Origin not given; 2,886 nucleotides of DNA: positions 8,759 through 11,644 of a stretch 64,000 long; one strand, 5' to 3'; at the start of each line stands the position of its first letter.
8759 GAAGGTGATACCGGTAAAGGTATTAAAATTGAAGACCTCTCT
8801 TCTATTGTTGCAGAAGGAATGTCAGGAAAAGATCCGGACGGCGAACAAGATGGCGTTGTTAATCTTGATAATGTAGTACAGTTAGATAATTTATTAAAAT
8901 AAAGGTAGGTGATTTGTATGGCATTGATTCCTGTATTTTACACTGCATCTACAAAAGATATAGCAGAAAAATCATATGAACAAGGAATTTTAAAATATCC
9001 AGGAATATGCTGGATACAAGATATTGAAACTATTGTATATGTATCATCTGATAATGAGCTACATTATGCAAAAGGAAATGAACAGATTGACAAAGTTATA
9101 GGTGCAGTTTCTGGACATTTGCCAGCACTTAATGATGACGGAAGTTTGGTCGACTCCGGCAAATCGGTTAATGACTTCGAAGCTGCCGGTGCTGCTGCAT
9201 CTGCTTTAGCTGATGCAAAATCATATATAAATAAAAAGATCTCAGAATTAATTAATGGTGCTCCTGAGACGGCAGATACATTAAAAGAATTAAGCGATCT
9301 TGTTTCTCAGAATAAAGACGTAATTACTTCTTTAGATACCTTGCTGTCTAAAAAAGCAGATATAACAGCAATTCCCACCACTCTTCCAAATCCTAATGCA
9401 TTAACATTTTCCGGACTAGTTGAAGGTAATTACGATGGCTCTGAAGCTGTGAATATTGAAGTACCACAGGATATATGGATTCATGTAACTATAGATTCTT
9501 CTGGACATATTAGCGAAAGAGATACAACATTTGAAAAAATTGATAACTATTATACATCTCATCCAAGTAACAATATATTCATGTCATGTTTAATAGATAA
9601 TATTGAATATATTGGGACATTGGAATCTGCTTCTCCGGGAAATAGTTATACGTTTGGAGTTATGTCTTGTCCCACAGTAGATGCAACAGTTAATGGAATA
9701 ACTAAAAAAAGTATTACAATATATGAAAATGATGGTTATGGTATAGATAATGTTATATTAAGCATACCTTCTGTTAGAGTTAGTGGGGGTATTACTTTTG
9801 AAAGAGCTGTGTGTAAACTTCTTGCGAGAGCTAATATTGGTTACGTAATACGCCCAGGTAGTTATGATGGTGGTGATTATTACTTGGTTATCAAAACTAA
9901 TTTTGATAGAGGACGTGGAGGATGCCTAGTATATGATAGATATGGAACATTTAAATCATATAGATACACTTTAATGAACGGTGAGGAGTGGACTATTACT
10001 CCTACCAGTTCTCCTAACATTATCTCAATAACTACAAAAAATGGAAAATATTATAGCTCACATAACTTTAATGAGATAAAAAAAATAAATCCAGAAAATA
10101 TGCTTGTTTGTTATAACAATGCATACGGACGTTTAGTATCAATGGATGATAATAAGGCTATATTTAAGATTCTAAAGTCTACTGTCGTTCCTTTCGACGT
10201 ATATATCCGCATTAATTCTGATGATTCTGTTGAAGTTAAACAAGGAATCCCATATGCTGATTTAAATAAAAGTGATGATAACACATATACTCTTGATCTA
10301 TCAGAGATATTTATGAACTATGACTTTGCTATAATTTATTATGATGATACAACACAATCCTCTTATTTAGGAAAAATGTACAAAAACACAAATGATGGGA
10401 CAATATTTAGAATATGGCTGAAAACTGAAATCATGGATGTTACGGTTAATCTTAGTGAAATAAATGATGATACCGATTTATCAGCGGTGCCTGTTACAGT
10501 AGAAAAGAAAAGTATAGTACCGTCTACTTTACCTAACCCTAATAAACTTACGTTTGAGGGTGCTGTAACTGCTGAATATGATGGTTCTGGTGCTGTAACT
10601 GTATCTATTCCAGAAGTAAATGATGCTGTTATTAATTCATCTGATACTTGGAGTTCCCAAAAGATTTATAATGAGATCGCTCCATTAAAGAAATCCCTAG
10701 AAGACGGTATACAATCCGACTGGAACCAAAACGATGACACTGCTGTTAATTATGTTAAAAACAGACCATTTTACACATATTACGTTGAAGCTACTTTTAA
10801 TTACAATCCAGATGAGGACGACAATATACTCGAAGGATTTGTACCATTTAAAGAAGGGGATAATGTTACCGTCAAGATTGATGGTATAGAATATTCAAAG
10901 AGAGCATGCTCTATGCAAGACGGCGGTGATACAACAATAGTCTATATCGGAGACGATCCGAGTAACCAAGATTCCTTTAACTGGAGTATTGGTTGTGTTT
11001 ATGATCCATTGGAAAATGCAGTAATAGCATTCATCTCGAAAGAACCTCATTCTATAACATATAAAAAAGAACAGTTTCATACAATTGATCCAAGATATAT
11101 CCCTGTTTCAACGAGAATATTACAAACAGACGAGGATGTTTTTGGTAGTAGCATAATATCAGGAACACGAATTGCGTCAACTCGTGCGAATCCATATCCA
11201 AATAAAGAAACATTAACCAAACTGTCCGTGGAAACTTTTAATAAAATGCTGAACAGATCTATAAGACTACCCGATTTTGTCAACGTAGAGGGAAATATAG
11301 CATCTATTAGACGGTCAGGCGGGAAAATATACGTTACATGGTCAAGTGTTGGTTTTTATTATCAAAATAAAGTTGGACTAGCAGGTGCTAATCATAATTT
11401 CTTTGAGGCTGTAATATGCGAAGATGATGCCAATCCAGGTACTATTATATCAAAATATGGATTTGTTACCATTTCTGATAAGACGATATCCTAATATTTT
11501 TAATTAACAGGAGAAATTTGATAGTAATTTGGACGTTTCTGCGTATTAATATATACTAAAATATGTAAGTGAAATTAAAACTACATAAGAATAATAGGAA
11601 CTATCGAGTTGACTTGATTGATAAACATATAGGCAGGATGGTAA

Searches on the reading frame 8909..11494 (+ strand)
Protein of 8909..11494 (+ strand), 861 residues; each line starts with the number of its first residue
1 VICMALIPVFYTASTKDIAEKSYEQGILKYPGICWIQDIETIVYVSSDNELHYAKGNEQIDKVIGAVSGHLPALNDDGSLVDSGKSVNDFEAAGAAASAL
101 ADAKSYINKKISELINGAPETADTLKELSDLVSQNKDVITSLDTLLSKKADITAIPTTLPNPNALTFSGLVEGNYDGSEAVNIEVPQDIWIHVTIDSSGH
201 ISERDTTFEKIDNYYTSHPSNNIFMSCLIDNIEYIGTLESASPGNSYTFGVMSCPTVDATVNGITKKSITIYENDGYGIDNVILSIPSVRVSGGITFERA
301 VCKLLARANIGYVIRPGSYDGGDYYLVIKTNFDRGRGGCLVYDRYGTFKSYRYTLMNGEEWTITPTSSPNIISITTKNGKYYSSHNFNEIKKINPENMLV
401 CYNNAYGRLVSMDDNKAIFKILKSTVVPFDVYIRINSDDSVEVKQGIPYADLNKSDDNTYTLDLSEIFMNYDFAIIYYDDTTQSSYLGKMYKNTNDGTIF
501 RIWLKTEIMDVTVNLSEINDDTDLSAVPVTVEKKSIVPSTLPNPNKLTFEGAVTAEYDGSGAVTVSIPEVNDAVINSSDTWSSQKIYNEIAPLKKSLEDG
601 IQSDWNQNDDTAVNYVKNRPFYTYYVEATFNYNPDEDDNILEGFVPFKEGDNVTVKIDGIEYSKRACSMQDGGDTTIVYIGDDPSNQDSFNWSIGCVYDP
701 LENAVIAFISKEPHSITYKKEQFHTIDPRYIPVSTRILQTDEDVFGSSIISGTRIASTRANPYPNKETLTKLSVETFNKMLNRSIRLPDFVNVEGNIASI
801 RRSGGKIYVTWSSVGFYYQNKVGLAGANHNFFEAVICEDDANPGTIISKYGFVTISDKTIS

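Call 62: search_protein_families(library=phrogs, proteins=[window:8909-11494:+], max_evalue=0.00001)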
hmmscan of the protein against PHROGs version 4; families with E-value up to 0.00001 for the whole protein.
window:8909-11494:+ (861 aa): 5 families
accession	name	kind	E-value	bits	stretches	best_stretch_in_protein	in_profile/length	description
phrog_8309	-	unknown function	6.8e-09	36.3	1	86-151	177-242/312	-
phrog_4757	-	unknown function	1.6e-08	35.1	1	93-152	84-143/359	-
phrog_18185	-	tail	2.1e-06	28.5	1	86-166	225-305/399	tail fiber protein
phrog_31688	-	unknown function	6e-06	26.6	0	44-122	176-248/294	-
phrog_7765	-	unknown function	7.1e-06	25.6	0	103-154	232-283/578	-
